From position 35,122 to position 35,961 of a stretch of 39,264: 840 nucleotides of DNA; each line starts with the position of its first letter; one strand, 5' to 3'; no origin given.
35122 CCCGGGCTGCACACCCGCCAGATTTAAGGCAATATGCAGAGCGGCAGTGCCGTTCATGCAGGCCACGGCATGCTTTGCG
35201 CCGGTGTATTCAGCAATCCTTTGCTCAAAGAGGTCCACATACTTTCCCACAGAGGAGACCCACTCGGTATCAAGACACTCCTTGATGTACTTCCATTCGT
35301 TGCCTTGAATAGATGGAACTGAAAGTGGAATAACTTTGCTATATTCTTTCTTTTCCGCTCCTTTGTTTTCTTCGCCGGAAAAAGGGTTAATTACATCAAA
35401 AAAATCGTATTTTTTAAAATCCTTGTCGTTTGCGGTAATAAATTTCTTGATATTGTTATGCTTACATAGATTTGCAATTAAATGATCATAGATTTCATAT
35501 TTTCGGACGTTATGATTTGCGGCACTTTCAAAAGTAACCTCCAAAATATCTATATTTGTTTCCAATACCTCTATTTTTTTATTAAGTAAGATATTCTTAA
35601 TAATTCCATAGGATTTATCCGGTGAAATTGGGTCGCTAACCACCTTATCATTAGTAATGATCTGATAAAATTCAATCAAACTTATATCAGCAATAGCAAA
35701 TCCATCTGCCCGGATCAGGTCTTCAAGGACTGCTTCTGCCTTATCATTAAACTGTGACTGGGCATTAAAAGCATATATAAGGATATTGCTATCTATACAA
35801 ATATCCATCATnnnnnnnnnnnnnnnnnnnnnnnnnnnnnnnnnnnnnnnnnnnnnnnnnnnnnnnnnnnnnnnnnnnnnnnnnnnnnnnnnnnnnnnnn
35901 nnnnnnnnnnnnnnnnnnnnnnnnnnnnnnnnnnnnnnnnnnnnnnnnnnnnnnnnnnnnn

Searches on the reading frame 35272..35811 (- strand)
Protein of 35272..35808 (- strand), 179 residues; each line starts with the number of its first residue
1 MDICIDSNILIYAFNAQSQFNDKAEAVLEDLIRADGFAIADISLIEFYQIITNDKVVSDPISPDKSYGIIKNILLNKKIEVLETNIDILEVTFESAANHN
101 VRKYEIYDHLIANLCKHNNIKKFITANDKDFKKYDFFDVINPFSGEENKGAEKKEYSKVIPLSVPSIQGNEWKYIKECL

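Call 21: find_homologous_proteins(query=window:35335-35811:-)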
Query seq(159 aa) (159 aa): 21 proteins with E <= 0.001 among 87 candidates.
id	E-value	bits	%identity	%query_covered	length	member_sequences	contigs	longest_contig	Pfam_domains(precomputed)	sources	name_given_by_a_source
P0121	2.9e-85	302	90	98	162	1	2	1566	PF01850.28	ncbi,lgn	-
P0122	2.2e-63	231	92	75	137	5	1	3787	PF01850.28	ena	-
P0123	2.3e-62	227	79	97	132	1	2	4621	PF01850.28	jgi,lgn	-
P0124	1.2e-43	167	55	90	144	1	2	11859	PF01850.28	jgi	jgi:predicted nucleic acid-binding protein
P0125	5.6e-37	145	97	40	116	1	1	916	-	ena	-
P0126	1.7e-33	134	48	89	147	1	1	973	PF01850.28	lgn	-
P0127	1.4e-32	131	42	88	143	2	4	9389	PF01850.28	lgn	-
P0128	5.7e-32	129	50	89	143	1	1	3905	PF01850.28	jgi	-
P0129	1.3e-31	128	50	89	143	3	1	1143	PF01850.28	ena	-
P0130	1.5e-31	127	47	89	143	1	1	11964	PF01850.28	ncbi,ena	-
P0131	5.1e-31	126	89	46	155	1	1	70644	-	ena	-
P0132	6.0e-31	126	48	89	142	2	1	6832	PF01850.28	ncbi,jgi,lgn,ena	-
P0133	4.2e-30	123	44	89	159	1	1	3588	PF01850.28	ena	-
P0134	4.3e-30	123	47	89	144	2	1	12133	PF01850.28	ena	-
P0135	7.1e-30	122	47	92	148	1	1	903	PF01850.28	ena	-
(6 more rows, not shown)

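Call 24: find_encoding_contigs(protein=P0124, flank=2500, max_places=2)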
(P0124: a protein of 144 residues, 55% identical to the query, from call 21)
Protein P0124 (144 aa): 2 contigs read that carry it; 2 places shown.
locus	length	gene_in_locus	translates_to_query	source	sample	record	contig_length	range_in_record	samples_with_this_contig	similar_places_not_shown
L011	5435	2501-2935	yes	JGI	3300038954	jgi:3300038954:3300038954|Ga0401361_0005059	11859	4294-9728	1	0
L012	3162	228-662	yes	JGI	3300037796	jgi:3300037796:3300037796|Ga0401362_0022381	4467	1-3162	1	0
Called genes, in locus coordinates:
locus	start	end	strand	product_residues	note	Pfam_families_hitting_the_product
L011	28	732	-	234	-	PF07610:DUF1573 (weak), PF15780:ASH, PF22067:Cep192_D3 (weak), PF22073:Cep192_D4, PF22544:HYDIN_VesB_CFA65-like_Ig, PF13860:FlgD_ig, PF18962:Por_Secre_tail (weak)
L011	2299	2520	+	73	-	-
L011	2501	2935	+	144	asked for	PF01850:PIN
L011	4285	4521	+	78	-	PF01402:RHH_1, PF21983:NikA-like (weak)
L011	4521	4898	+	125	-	PF01850:PIN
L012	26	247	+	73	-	-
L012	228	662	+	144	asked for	PF01850:PIN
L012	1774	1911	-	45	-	-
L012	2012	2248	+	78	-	PF01402:RHH_1, PF21983:NikA-like (weak)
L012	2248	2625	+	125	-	PF01850:PIN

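Call 25: find_encoding_contigs(protein=P0130, flank=2500, max_places=2)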
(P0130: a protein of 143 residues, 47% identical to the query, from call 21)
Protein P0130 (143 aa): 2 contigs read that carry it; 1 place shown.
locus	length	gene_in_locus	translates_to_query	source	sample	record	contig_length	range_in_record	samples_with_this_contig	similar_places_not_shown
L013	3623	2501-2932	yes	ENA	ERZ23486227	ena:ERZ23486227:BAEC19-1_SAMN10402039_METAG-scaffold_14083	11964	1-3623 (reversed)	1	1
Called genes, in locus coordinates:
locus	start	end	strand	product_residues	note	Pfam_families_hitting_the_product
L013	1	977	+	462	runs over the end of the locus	PF18195:GatD_N, PF00710:Asparaginase, PF17763:Asparaginase_C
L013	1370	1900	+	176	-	PF21088:MS_channel_1st, PF00924:MS_channel_2nd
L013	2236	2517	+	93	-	-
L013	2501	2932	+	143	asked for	PF01850:PIN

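Call 27: find_related_loci(query=window:35272-35808:-, collection=genome_contigs, flank=5000)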
Query seq(179 aa) (179 aa) in genome_contigs; peptide patterns used: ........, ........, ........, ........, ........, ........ (x = any residue, [..] = any of these).
244 stretches matched a pattern; 17 encode a relative of the query (tblastn E <= 1e-3); 17 distinct loci.
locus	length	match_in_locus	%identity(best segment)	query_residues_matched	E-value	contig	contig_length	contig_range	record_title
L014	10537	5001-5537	87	1-179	1e-98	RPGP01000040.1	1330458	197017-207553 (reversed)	MAG: Desulfobacteraceae bacterium Eth-SRB1 Scaffold78_pilon, whole genome shotgun sequence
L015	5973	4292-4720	43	5-144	1e-32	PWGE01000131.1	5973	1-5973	MAG: Candidatus Sumerlaeota bacterium isolate T1Sed10_198m T1-Sed10-C17223, whole genome shotgun sequence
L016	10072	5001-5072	83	156-179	7e-10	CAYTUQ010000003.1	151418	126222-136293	MAG TPA_asm: uncultured bacterium isolate binchicken_co262_234 genome assembly, contig: NODE_47_length_151418_cov_26.052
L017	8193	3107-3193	76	151-179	8e-10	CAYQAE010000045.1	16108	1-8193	MAG TPA_asm: uncultured archaeon isolate SRP141376_co1_232 genome assembly, contig: NODE_7299_length_16108_cov_3.666168,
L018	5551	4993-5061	91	157-179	1e-9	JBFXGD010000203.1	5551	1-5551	MAG: Calditrichaceae bacterium isolate CA_2019_TPIn_155 NODE_62222_length_5551_cov_3.095686_TPIn, whole genome shotgun s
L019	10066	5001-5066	91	158-179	8e-10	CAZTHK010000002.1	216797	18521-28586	MAG TPA_asm: uncultured bacterium isolate SRP141376_co1_20 genome assembly, contig: NODE_77_length_216797_cov_86.202167,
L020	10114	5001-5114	56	139-179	1e-9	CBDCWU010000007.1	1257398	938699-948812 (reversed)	MAG: Candidatus Promineifilaceae bacterium isolate 3a3e19e2-5470-4693-b67a-557dfc69874c genome assembly, contig: contig_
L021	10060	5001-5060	95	160-179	2e-9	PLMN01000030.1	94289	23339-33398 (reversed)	MAG: Candidatus Aminicenantes bacterium isolate fen_413 73.20120800_E2X.58_contig_1767, whole genome shotgun sequence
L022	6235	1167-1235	87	157-179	2e-9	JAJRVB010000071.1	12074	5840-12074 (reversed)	MAG: Nitrospirae bacterium isolate Dive96_bin10.277 k141_1135564, whole genome shotgun sequence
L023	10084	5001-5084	68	152-179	3e-9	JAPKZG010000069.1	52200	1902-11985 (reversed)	MAG: Candidatus Aminicenantes bacterium isolate LacPavin_0920_SED3_MAG_59_12 LacPavin_0920_SED3_scaffold_952933, whole g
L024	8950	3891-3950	100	160-179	3e-9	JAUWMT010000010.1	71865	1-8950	MAG: Candidatus Cloacimonadota bacterium isolate CSMAG_2405 CSMAG_2405_k141_57623_length_71865_cov_16.7527, whole genome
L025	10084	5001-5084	71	152-179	2e-8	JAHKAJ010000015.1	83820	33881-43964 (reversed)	MAG: Candidatus Omnitrophota bacterium isolate Undefined_mixed_planktonic.mb.33 Undefined_mixed_pl.mb.33_k141_503622, wh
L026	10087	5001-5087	69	151-179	2e-8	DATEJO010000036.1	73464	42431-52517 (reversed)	MAG TPA_asm: Candidatus Sulfotelmatobacter sp. isolate SMAG_U8866 k141_1759340, whole genome shotgun sequence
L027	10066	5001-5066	73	158-179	4e-8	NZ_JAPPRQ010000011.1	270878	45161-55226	Clostridium sp. ZS2-4 soapdenovo_K_127_11, whole genome shotgun sequence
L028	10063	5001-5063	71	159-179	2e-6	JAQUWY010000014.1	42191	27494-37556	MAG: Candidatus Omnitrophota bacterium isolate STD2_200 NODE_3120_length_42191_cov_5.049496_Sandtown_D2, whole genome sh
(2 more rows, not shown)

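Call 28: find_related_loci(query=window:35335-35808:-, collection=metagenome_contigs, flank=4000)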
Query seq(158 aa) (158 aa) in metagenome_contigs; peptide patterns used: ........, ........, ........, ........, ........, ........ (x = any residue, [..] = any of these).
176 stretches matched a pattern; 6 encode a relative of the query (tblastn E <= 1e-3); 6 distinct loci.
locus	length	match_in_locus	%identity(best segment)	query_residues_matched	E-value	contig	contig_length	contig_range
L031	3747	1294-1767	96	1-158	5e-100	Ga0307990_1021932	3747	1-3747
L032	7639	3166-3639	88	1-158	7e-87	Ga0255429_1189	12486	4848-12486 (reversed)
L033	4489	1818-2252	90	1-145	7e-87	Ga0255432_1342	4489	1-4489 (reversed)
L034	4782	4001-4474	88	1-158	9e-87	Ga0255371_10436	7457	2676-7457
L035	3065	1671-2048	89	1-126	2e-73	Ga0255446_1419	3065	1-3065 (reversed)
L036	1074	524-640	92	1-39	1e-19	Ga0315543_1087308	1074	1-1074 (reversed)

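Call 43: search_protein_representatives(alignment_id=A2)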
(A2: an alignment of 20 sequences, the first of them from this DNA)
Query: 20 sequences, 143 profile positions. Proteins with E-value up to 0.001 (for the whole library): 4479; up to 1e-10: 1172; up to 1e-30: 31. The best 150 are listed.
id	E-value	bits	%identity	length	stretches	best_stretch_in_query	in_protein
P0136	1.2e-52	194.0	-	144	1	2-143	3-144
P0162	8.3e-51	188.1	-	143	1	2-142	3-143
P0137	5.9e-49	182.0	-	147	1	2-142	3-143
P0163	2.0e-48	180.3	-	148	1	1-143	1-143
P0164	2.2e-42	160.7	-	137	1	1-142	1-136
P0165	5.6e-42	159.4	-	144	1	1-141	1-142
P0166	2.4e-34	134.7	-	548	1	1-143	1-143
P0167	2.7e-34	134.5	-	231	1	3-143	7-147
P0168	2.8e-34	134.5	-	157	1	3-143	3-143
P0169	6.8e-34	133.2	-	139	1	2-142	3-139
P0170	8.5e-34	132.9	-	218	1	1-142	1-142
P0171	1.4e-33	132.2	-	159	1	1-143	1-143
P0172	2.0e-33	131.7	-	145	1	1-142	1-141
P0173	1.3e-32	129.0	-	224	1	2-142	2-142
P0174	3.0e-32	127.9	-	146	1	2-140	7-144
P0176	4.4e-32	127.4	-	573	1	3-142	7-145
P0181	1.6e-31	125.5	-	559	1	3-142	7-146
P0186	2.7e-31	124.8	-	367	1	3-143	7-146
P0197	1.7e-29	119.0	-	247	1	3-142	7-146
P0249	2.1e-25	105.7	-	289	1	2-143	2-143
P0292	3.4e-23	98.5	-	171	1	1-141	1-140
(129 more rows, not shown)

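Call 44: search_protein_families(library=pfam, proteins=[P0166, P0176, P0181, P0186, P0167, P0170, P0173, P0197, P0249, P0292], max_evalue=0.001)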
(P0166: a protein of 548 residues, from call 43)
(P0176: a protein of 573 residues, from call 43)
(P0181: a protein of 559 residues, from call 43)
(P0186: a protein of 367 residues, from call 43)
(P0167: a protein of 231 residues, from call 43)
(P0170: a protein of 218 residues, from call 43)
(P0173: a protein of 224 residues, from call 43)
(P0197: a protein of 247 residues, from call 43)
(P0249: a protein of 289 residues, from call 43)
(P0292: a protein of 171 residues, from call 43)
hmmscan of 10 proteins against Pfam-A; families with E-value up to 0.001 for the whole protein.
P0166 (548 aa): 3 families
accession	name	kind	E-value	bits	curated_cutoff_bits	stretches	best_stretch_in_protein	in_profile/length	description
PF01041.23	DegT_DnrJ_EryC1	-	5.5e-117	391.4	19.8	1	163-536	2-359/360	DegT/DnrJ/EryC1/StrS aminotransferase family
PF01212.27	Beta_elim_lyase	-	1.4e-05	25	27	1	184-370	31-226/288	Beta-eliminating lyase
PF01053.26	Cys_Met_Meta_PP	-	0.00076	18.6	27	0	184-295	51-162/381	Cys/Met metabolism PLP-dependent enzyme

P0176 (573 aa): 3 families
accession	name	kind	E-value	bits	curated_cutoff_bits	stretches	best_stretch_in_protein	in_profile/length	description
PF01041.23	DegT_DnrJ_EryC1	-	3.8e-112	375.5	19.8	1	170-563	2-359/360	DegT/DnrJ/EryC1/StrS aminotransferase family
PF00155.27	Aminotran_1_2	-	7e-09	35.8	19.7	1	184-291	33-151/361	Aminotransferase class I and II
PF01850.27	PIN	-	2.8e-07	31.6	23.6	1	7-133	2-114/120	PIN domain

P0181 (559 aa): 5 families
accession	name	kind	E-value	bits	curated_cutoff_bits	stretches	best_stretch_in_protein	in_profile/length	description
PF01041.23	DegT_DnrJ_EryC1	-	6.2e-134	447.2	19.8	1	167-554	2-359/360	DegT/DnrJ/EryC1/StrS aminotransferase family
PF00155.27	Aminotran_1_2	-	5.1e-11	42.8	19.7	1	191-317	44-192/361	Aminotransferase class I and II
PF01053.26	Cys_Met_Meta_PP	-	3.6e-08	32.8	27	1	188-372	51-235/381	Cys/Met metabolism PLP-dependent enzyme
PF01212.27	Beta_elim_lyase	-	1.2e-07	31.8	27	1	188-442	31-270/288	Beta-eliminating lyase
PF01850.27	PIN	-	5e-05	24.3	23.6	1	7-139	2-119/120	PIN domain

P0186 (367 aa): 4 families
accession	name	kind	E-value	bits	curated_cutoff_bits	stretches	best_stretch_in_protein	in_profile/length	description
PF01041.23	DegT_DnrJ_EryC1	-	3.8e-82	276.8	19.8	1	171-362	2-191/360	DegT/DnrJ/EryC1/StrS aminotransferase family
PF01850.27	PIN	-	2.1e-08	35.3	23.6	1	7-137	2-118/120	PIN domain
PF01212.27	Beta_elim_lyase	-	4.8e-05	23.3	27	1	192-321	31-175/288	Beta-eliminating lyase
PF01053.26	Cys_Met_Meta_PP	-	0.0004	19.5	27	1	191-321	50-180/381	Cys/Met metabolism PLP-dependent enzyme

P0167 (231 aa): 1 family
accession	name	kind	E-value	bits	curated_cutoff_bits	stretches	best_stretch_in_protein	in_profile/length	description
PF01850.27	PIN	-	3.7e-06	28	23.6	1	7-139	2-119/120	PIN domain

P0170 (218 aa): 2 families
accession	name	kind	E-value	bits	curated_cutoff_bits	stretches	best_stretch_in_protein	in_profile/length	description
PF01850.27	PIN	-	4.8e-06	27.6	23.6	1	4-135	3-119/120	PIN domain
PF01041.23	DegT_DnrJ_EryC1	-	0.00043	20.1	19.8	1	184-218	2-36/360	DegT/DnrJ/EryC1/StrS aminotransferase family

P0173 (224 aa): 1 family
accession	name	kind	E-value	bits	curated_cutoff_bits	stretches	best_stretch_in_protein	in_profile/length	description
PF01850.27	PIN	-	2.3e-11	44.8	23.6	1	4-135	3-119/120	PIN domain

P0197 (247 aa): 4 families
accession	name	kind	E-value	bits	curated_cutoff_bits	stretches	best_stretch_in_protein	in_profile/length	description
PF01041.23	DegT_DnrJ_EryC1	-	1.1e-29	104.2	19.8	1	167-247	2-82/360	DegT/DnrJ/EryC1/StrS aminotransferase family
PF01850.27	PIN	-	4.8e-07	30.8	23.6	1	7-139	2-119/120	PIN domain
PF00155.27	Aminotran_1_2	-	7.3e-05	22.5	19.7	1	192-244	45-106/361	Aminotransferase class I and II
PF01053.26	Cys_Met_Meta_PP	-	0.00016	20.8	27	1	189-244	52-106/381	Cys/Met metabolism PLP-dependent enzyme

P0249 (289 aa): 3 families
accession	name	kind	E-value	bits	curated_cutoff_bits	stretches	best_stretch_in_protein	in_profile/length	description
PF01041.23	DegT_DnrJ_EryC1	-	1.6e-48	166.2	19.8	1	165-288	4-127/360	DegT/DnrJ/EryC1/StrS aminotransferase family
PF00155.27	Aminotran_1_2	-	4e-08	33.3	19.7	1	187-278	44-151/361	Aminotransferase class I and II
PF01053.26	Cys_Met_Meta_PP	-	3e-06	26.5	27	1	184-277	51-141/381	Cys/Met metabolism PLP-dependent enzyme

P0292 (171 aa): 1 family
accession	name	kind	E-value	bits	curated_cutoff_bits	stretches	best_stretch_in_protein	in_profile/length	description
PF01850.27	PIN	-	4.7e-08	34.1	23.6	1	2-133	1-118/120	PIN domain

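Call 45: search_protein_families(library=ncbifam, proteins=[P0166, P0176, P0181, P0186, P0170, P0197, P0249, P0167, P0173], max_evalue=1e-10)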
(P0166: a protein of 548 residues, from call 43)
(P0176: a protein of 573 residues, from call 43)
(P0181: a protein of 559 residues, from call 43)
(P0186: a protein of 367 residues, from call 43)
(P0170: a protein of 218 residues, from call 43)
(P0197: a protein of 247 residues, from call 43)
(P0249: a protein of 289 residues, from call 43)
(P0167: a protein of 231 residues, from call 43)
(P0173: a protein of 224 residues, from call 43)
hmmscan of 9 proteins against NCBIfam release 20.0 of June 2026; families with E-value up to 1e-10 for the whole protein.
P0166 (548 aa): 7 families
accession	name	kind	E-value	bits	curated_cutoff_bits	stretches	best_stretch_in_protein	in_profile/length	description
TIGR03588.1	PseC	equivalog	3.5e-151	503.4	423.5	1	156-538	1-378/380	UDP-4-amino-4,6-dideoxy-N-acetyl-beta-L-altrosamine transaminase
NF008658.2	PRK11658.1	equivalog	3.8e-94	315.4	631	1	155-538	3-375/379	UDP-4-amino-4-deoxy-L-arabinose aminotransferase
TIGR04181.1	NHT_00031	hypoth_equivalog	1.1e-74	251.5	420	1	163-519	7-357/359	LegC family aminotransferase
NF008687.0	PRK11706.1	equivalog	1.9e-67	227.6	375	1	157-538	2-372/375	dTDP-4-amino-4,6-dideoxygalactose transaminase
TIGR02379.1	ECA_wecE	subfamily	7.8e-57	192.7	434.85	1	157-538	2-373/376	dTDP-4-amino-4,6-dideoxy-D-glucose transaminase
TIGR04427.1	PLP_DesI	equivalog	6.7e-54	183.5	650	1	174-534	40-377/390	dTDP-4-dehydro-6-deoxyglucose aminotransferase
NF011936.0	PRK15407.1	equivalog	1.3e-52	179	423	2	152-371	32-251/440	lipopolysaccharide biosynthesis protein RfbH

P0176 (573 aa): 8 families
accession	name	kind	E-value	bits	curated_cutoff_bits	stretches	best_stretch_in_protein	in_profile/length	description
TIGR03588.1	PseC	equivalog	3.5e-166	552.8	423.5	1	164-566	2-379/380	UDP-4-amino-4,6-dideoxy-N-acetyl-beta-L-altrosamine transaminase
NF008658.2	PRK11658.1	equivalog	5.7e-85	285.2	631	2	164-391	5-223/379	UDP-4-amino-4-deoxy-L-arabinose aminotransferase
TIGR04181.1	NHT_00031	hypoth_equivalog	7.8e-70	235.5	420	2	170-386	7-232/359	LegC family aminotransferase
NF008687.0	PRK11706.1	equivalog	9.2e-56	189.2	375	2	164-383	2-214/375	dTDP-4-amino-4,6-dideoxygalactose transaminase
NF011936.0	PRK15407.1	equivalog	1.1e-45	156.1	423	1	158-567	31-436/440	lipopolysaccharide biosynthesis protein RfbH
TIGR02379.1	ECA_wecE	subfamily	1.5e-44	152.3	434.85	1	174-383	12-215/376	dTDP-4-amino-4,6-dideoxy-D-glucose transaminase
TIGR04427.1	PLP_DesI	equivalog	2.7e-42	145.3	650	1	182-396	41-249/390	dTDP-4-dehydro-6-deoxyglucose aminotransferase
TIGR00028.1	Mtu_PIN_fam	subfamily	1.9e-15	57.3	73.6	1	7-145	4-141/143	TA system VapC family ribonuclease toxin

P0181 (559 aa): 8 families
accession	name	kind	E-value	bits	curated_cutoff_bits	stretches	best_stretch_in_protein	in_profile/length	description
TIGR03588.1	PseC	equivalog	1.4e-144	481.7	423.5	1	161-557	2-379/380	UDP-4-amino-4,6-dideoxy-N-acetyl-beta-L-altrosamine transaminase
NF008658.2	PRK11658.1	equivalog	9.8e-104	347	631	1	160-558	4-377/379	UDP-4-amino-4-deoxy-L-arabinose aminotransferase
TIGR04181.1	NHT_00031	hypoth_equivalog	3.8e-75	253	420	2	167-371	7-228/359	LegC family aminotransferase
NF008687.0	PRK11706.1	equivalog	1.3e-71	241.4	375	1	161-558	2-374/375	dTDP-4-amino-4,6-dideoxygalactose transaminase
TIGR04427.1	PLP_DesI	equivalog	3e-69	234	650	1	177-372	39-233/390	dTDP-4-dehydro-6-deoxyglucose aminotransferase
NF011936.0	PRK15407.1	equivalog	3.4e-64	217.1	423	1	137-558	11-436/440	lipopolysaccharide biosynthesis protein RfbH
TIGR02379.1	ECA_wecE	subfamily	8.6e-57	192.6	434.85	1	161-558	2-375/376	dTDP-4-amino-4,6-dideoxy-D-glucose transaminase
TIGR00028.1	Mtu_PIN_fam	subfamily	2.3e-14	53.8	73.6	1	7-147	4-142/143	TA system VapC family ribonuclease toxin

P0186 (367 aa): 8 families
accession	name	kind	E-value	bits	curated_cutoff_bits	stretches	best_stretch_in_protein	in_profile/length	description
TIGR03588.1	PseC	equivalog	4.8e-87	292.3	423.5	1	165-360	2-201/380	UDP-4-amino-4,6-dideoxy-N-acetyl-beta-L-altrosamine transaminase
NF008658.2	PRK11658.1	equivalog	7.5e-61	205.9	631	1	164-366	4-204/379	UDP-4-amino-4-deoxy-L-arabinose aminotransferase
TIGR04181.1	NHT_00031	hypoth_equivalog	2.4e-51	174.7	420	1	172-362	8-213/359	LegC family aminotransferase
NF008687.0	PRK11706.1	equivalog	2.7e-47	161.3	375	1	165-361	2-197/375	dTDP-4-amino-4,6-dideoxygalactose transaminase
TIGR04427.1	PLP_DesI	equivalog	9.9e-46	156.6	650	1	179-361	37-216/390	dTDP-4-dehydro-6-deoxyglucose aminotransferase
NF011936.0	PRK15407.1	equivalog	1.2e-42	146.1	423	1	156-362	28-240/440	lipopolysaccharide biosynthesis protein RfbH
TIGR02379.1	ECA_wecE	subfamily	1.9e-40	138.8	434.85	1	165-360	2-197/376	dTDP-4-amino-4,6-dideoxy-D-glucose transaminase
TIGR00028.1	Mtu_PIN_fam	subfamily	5.5e-16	59.1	73.6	1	7-146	4-142/143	TA system VapC family ribonuclease toxin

P0170 (218 aa): 2 families
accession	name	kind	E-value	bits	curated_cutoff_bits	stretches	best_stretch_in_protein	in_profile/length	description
TIGR03588.1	PseC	equivalog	4.3e-14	52.2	423.5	1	178-218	2-42/380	UDP-4-amino-4,6-dideoxy-N-acetyl-beta-L-altrosamine transaminase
TIGR00028.1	Mtu_PIN_fam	subfamily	2.2e-11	44.2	73.6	1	1-143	2-142/143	TA system VapC family ribonuclease toxin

P0197 (247 aa): 5 families
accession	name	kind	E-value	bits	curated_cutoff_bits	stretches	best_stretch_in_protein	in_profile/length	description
TIGR03588.1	PseC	equivalog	4.9e-35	121.1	423.5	1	160-246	1-87/380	UDP-4-amino-4,6-dideoxy-N-acetyl-beta-L-altrosamine transaminase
NF008658.2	PRK11658.1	equivalog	3.3e-27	95.1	631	1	159-245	3-89/379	UDP-4-amino-4-deoxy-L-arabinose aminotransferase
TIGR00028.1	Mtu_PIN_fam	subfamily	3.2e-20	72.8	73.6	1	7-147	4-142/143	TA system VapC family ribonuclease toxin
TIGR04181.1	NHT_00031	hypoth_equivalog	7e-20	71.2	420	1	168-246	8-87/359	LegC family aminotransferase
TIGR04427.1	PLP_DesI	equivalog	5.3e-13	48.8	650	1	178-245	40-106/390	dTDP-4-dehydro-6-deoxyglucose aminotransferase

P0249 (289 aa): 7 families
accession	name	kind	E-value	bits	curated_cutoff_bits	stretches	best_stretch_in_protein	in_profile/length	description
TIGR03588.1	PseC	equivalog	6.3e-48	163.6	423.5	1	157-288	2-137/380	UDP-4-amino-4,6-dideoxy-N-acetyl-beta-L-altrosamine transaminase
NF008658.2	PRK11658.1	equivalog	1.2e-42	145.9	631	1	155-288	3-136/379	UDP-4-amino-4-deoxy-L-arabinose aminotransferase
TIGR04181.1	NHT_00031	hypoth_equivalog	5.2e-30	104.5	420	1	166-275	10-120/359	LegC family aminotransferase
TIGR04427.1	PLP_DesI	equivalog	2.3e-28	99.4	650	1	175-288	41-153/390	dTDP-4-dehydro-6-deoxyglucose aminotransferase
NF008687.0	PRK11706.1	equivalog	4.1e-27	94.9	375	1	157-288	2-134/375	dTDP-4-amino-4,6-dideoxygalactose transaminase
TIGR02379.1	ECA_wecE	subfamily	8.7e-24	84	434.85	1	157-288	2-134/376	dTDP-4-amino-4,6-dideoxy-D-glucose transaminase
NF011936.0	PRK15407.1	equivalog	1.9e-19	69.7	423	1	153-288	33-176/440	lipopolysaccharide biosynthesis protein RfbH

P0167 (231 aa): 1 family
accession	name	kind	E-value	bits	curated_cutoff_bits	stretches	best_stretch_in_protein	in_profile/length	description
TIGR00028.1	Mtu_PIN_fam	subfamily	2.4e-15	57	73.6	1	7-147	4-142/143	TA system VapC family ribonuclease toxin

P0173 (224 aa): 1 family
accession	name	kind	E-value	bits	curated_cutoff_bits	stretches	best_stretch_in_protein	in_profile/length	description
TIGR00028.1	Mtu_PIN_fam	subfamily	2.4e-11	44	73.6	1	1-142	2-141/143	TA system VapC family ribonuclease toxin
